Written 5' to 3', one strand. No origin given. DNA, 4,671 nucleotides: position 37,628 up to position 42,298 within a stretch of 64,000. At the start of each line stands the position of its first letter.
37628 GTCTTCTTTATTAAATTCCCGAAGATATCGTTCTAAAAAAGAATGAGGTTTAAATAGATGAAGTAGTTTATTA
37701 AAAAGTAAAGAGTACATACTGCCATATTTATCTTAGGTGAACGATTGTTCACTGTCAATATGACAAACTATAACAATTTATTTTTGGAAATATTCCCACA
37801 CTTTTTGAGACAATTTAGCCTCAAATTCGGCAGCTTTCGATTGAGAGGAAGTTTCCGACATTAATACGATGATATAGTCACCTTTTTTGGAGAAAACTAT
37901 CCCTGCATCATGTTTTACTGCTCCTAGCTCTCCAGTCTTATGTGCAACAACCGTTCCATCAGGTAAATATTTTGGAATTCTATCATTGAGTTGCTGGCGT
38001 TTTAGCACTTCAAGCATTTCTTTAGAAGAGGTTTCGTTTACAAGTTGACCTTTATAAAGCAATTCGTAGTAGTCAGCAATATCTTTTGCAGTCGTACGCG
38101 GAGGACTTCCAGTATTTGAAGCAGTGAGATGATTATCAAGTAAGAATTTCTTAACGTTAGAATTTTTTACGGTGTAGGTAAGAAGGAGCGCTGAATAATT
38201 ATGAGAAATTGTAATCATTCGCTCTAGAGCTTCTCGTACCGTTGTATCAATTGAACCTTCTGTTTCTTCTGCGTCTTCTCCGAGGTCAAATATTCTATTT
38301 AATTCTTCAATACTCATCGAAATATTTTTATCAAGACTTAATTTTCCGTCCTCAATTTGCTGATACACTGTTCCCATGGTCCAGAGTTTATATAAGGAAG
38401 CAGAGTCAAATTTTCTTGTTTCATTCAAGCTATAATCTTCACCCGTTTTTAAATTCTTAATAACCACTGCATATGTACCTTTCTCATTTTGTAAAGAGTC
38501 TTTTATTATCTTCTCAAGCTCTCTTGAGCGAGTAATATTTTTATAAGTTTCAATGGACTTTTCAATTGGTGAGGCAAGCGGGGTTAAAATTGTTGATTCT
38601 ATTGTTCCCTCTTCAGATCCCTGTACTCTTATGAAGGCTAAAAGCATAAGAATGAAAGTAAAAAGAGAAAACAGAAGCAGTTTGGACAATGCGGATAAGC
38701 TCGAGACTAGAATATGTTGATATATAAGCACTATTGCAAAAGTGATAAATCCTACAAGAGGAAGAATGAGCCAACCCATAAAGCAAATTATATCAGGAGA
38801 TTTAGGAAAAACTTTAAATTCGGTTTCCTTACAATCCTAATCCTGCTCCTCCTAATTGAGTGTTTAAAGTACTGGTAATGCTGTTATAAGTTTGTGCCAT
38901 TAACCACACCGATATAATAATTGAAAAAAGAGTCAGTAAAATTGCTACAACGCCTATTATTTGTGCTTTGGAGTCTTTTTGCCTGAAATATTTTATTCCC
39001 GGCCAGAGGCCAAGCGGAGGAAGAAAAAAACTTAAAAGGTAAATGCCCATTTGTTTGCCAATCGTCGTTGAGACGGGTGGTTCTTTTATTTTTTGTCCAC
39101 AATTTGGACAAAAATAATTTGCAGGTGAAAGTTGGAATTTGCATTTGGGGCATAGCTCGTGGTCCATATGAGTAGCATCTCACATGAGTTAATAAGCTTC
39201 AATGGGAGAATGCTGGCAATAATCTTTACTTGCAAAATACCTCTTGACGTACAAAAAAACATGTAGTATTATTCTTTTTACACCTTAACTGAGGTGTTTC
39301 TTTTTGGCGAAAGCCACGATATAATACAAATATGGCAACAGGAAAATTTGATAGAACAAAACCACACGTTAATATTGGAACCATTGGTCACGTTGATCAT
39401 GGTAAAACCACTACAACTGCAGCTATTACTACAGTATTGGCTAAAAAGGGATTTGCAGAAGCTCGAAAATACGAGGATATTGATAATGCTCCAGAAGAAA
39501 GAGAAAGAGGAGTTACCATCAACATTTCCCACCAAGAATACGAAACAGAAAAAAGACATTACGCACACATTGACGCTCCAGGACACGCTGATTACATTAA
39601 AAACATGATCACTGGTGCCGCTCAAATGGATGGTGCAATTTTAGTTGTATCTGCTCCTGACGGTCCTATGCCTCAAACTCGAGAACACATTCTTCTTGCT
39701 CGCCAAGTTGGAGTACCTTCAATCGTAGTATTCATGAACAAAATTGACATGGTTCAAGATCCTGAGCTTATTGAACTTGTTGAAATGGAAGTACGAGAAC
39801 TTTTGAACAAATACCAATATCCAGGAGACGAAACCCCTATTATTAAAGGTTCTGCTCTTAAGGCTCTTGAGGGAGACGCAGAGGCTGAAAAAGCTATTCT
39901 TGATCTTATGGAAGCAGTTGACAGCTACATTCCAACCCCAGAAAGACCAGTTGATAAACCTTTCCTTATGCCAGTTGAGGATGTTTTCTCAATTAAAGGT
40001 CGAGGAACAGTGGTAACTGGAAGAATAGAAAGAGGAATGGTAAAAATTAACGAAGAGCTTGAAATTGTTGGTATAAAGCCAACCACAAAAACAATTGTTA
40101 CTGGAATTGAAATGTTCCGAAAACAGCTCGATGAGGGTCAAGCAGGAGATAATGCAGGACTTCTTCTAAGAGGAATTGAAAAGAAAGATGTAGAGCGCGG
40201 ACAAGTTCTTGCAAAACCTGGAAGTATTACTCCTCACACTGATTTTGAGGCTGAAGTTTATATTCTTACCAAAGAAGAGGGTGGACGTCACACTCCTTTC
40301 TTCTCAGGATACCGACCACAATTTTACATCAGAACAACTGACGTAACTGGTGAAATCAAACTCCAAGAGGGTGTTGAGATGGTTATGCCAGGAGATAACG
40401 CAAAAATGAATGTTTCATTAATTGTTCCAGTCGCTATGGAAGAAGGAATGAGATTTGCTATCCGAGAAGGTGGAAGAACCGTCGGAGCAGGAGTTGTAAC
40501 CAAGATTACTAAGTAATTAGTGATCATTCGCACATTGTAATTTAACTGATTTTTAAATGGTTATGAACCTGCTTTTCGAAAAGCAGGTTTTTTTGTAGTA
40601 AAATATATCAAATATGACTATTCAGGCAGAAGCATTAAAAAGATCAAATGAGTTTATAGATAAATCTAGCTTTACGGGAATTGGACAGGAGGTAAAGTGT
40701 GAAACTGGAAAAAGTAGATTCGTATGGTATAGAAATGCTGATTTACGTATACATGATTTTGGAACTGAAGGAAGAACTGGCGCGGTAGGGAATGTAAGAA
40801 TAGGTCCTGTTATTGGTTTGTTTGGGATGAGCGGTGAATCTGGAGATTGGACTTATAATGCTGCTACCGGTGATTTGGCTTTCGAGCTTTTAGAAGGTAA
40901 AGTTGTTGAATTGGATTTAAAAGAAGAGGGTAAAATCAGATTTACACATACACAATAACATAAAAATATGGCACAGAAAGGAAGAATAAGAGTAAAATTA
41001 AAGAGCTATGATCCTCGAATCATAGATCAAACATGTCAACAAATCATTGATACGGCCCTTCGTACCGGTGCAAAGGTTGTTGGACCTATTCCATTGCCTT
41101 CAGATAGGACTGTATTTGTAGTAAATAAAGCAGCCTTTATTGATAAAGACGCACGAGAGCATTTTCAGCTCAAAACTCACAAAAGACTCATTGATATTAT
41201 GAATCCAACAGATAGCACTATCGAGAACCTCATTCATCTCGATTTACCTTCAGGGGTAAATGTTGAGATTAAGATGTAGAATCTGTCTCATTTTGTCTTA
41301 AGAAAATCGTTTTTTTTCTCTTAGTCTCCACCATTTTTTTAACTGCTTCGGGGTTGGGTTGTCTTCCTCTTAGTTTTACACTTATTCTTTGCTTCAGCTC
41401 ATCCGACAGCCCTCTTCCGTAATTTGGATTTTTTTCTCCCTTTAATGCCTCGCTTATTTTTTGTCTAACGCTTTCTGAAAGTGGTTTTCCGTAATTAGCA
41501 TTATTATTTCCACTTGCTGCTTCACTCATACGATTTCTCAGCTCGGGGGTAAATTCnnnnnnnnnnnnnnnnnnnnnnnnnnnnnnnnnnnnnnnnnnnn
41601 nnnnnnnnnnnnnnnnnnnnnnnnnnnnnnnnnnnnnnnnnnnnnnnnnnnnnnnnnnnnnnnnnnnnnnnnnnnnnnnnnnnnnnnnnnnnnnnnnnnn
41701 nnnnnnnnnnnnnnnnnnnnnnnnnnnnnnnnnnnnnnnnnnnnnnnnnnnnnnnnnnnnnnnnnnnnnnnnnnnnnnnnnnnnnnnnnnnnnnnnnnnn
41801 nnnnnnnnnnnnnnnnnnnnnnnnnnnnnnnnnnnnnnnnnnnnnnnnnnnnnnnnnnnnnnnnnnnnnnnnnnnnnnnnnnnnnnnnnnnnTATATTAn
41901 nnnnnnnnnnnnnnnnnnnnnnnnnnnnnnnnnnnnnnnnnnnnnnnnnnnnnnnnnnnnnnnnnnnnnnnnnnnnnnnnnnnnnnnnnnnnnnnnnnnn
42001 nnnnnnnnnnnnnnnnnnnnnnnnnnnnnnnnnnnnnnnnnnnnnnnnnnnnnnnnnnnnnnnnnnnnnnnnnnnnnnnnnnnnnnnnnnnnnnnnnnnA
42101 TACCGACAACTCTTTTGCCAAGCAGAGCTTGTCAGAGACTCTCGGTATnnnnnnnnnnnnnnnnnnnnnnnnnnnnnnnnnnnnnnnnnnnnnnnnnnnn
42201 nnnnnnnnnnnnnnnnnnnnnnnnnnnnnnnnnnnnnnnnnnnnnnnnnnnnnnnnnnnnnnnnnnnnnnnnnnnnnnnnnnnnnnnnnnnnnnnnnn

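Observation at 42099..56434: Conserved ~58-nt intergenic element (family B) with compensatory base changes upstream of rplC, rplN, adk and rpsK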

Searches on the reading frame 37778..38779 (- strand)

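Call 58: search_protein_families(library=pfam, proteins=[window:37778-38779:-], max_evalue=0.001)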
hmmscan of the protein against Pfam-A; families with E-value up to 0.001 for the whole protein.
window:37778-38779:- (333 aa): 2 families
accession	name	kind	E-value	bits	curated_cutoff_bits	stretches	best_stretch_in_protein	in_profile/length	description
PF13354.11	Beta-lactamase2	-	6.4e-44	150.3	22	1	105-307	2-213/214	Beta-lactamase enzyme family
PF00144.29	Beta-lactamase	-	3.5e-07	30.2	27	0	99-158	14-84/329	Beta-lactamase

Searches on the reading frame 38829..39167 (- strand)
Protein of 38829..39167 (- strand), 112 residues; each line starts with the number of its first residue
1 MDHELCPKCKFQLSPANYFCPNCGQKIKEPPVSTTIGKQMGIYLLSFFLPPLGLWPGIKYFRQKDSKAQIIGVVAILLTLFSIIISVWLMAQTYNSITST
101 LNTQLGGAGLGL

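Call 58: search_protein_families(library=pfam, proteins=[window:38829-39167:-], max_evalue=0.001)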
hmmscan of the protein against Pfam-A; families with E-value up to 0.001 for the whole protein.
window:38829-39167:- (112 aa): 3 families
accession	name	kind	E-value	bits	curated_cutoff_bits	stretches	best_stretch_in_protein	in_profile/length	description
PF12773.13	DZR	-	4.3e-05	24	27.3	1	6-28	1-23/45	Double zinc ribbon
PF13248.11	Zn_ribbon_3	-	0.0006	19.6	27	1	6-27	5-26/26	zinc-ribbon domain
PF13240.11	Zn_Ribbon_1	-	0.00079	19.6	25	0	6-26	2-22/23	zinc-ribbon domain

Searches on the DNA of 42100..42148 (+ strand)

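Call 22: build_rna_model(alignment_id=A1, structure=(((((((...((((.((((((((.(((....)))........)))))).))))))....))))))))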
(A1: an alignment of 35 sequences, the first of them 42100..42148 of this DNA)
Model R1 built from alignment A1 (35 sequences, 66 columns); structure: as given.
model positions 58; base pairs 22; branch points 0; effective number of sequences 5.68; information 0.961 bits per position. Calibrated on 0.2 Mb of random sequence (short: E-values are rough).
structure used (alignment columns):
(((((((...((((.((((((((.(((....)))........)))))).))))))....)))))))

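Call 23: search_with_rna_model(model_id=R1, sources=[window, L003, L004, L005, L006, L007, L008, L009, L010, L011, L012, L013, L014, L015, L016, L017, L018, L019, L020, L021, L022, L023, L024, L025, L026, L027, L028, L029, L030, L031, L032, L033], max_evalue=10)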
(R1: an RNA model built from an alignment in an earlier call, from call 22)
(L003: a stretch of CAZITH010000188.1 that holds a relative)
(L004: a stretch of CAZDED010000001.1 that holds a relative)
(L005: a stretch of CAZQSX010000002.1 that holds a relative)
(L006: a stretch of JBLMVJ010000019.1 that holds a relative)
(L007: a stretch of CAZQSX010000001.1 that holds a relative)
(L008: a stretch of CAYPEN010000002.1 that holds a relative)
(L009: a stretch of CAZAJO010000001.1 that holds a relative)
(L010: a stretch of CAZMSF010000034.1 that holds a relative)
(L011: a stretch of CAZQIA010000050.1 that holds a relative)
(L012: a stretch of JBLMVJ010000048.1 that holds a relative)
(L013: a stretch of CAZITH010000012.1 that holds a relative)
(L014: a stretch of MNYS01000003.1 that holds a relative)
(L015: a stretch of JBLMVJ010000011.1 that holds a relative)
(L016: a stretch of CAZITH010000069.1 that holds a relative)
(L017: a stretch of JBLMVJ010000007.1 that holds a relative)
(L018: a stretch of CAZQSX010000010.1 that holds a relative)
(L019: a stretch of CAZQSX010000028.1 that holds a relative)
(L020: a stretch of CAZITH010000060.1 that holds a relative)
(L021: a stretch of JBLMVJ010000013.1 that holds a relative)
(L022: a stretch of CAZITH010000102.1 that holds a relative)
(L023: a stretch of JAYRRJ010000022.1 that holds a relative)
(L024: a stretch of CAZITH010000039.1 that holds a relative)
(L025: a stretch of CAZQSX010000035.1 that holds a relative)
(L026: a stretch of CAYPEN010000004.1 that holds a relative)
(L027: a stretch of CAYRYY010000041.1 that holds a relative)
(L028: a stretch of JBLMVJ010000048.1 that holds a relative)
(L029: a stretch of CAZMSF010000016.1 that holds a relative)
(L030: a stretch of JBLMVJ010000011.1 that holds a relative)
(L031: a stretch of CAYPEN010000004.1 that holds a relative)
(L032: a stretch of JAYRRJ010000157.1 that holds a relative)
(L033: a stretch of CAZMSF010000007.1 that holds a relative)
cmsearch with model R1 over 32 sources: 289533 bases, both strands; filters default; matches with E-value up to 10: 39.
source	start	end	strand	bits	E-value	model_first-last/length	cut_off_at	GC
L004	4310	4367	-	78.3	1.2e-24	1-58/58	no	0.41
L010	2198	2255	+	76.3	6.1e-24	1-58/58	no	0.41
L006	1329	1386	-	76.1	6.9e-24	1-58/58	no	0.55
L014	6907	6964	+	75.6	1e-23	1-58/58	no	0.5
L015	4191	4248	+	74.9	1.9e-23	1-58/58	no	0.59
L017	2154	2211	-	74.9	1.9e-23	1-58/58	no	0.59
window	56377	56434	+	73.4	6.6e-23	1-58/58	no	0.41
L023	2540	2597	-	73.4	6.8e-23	1-58/58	no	0.41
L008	2316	2373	+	73.1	8.8e-23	1-58/58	no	0.41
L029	7881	7938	-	73.1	8.8e-23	1-58/58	no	0.41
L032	4425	4482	+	73.1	8.8e-23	1-58/58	no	0.41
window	47493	47550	+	72.6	1.3e-22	1-58/58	no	0.45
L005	5099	5156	+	72.6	1.3e-22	1-58/58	no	0.55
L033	7515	7572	-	71.9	2.4e-22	1-58/58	no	0.34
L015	2135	2192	+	71.7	2.7e-22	1-58/58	no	0.59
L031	3561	3618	+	71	4.9e-22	1-58/58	no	0.43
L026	4067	4124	+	70.9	5.3e-22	1-58/58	no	0.43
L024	4704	4761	-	69.2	2.1e-21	1-58/58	no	0.52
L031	6755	6812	+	67.6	8.4e-21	1-58/58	no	0.36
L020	6721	6784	+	67.1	1.3e-20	1-58/58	no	0.53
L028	7363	7427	-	66.4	2.2e-20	1-58/58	no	0.54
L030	1746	1810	+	66.3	2.5e-20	1-58/58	no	0.57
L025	960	1018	+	66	3.1e-20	1-58/58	no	0.51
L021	582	646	+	63.9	1.7e-19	1-58/58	no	0.52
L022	1009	1067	+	63.7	2.1e-19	1-58/58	no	0.54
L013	53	111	+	62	9.1e-19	1-58/58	no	0.53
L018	4376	4434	+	61.7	1.1e-18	1-58/58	no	0.47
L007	1978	2041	+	61.6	1.2e-18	1-58/58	no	0.48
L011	1680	1741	+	60.5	3.1e-18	1-58/58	no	0.55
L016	5235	5288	+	58.8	1.3e-17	1-58/58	no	0.56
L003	344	396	+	58.5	1.7e-17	1-58/58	no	0.57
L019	6356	6419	+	57.5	3.6e-17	1-58/58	no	0.45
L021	3311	3374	+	55.2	2.5e-16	1-58/58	no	0.53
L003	947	999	+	55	3e-16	1-58/58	no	0.58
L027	4807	4871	+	53.3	1.2e-15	1-58/58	no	0.48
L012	1040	1105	-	50.2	1.6e-14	1-58/58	no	0.58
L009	6769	6818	-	47.9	1.1e-13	1-58/58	no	0.32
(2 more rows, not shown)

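Call 34: search_with_rna_model(model_id=R1, sources=[L034, L035, L036, L037, L038, L039, L040], max_evalue=10)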
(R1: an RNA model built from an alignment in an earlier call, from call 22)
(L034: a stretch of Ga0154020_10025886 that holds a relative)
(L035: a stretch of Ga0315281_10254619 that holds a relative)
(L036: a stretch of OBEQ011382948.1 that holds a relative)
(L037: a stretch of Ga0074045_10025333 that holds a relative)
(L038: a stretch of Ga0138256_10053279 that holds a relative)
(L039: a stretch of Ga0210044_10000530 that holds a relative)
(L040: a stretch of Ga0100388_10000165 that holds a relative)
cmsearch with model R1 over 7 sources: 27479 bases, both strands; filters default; matches with E-value up to 10: 7.
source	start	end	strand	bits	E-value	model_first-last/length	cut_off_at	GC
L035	191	248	+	76.3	5.8e-25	1-58/58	no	0.41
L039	4986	5043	+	75.6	9.9e-25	1-58/58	no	0.5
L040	1715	1772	+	75.6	9.9e-25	1-58/58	no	0.5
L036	1542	1597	-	68.3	4.3e-22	1-58/58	no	0.57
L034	1411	1469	-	61.5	1.2e-19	1-58/58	no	0.34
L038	3609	3667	-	61.5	1.2e-19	1-58/58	no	0.34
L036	1130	1186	-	51.2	6.6e-16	1-58/58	no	0.54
